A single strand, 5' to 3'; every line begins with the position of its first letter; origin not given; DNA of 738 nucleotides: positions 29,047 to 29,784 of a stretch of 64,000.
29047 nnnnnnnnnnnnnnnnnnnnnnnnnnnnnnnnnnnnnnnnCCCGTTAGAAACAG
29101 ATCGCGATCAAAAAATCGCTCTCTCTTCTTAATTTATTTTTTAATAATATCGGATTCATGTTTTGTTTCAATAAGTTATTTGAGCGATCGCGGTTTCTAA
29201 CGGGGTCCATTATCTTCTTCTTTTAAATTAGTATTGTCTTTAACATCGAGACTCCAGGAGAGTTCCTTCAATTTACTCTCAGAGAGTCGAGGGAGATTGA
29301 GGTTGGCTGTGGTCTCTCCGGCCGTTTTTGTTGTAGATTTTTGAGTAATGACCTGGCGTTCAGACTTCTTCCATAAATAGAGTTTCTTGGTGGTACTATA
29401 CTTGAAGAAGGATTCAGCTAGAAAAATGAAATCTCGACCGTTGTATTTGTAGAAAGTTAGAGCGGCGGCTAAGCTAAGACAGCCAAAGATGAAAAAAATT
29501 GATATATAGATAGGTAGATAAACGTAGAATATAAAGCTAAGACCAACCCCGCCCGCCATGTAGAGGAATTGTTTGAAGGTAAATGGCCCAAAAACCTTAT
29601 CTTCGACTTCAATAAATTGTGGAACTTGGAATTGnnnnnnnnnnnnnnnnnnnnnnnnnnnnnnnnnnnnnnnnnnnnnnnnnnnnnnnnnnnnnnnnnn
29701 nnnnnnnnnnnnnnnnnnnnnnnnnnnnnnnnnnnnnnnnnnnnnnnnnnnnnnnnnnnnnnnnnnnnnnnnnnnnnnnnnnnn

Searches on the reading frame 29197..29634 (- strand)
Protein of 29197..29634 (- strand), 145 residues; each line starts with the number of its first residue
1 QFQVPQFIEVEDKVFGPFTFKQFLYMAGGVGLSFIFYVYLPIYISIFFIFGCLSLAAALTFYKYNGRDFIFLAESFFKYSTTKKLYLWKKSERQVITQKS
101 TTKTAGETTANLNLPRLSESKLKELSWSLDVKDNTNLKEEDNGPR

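Call 19: search_protein_families(library=pfam, proteins=[window:29197-29634:-], max_evalue=0.01)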
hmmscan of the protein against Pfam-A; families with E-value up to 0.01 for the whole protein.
window:29197-29634:- (145 aa): 1 family
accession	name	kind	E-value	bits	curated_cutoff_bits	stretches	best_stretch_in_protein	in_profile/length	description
PF12666.12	PrgI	-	8.2e-10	39.5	27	1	8-90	6-87/91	PrgI family protein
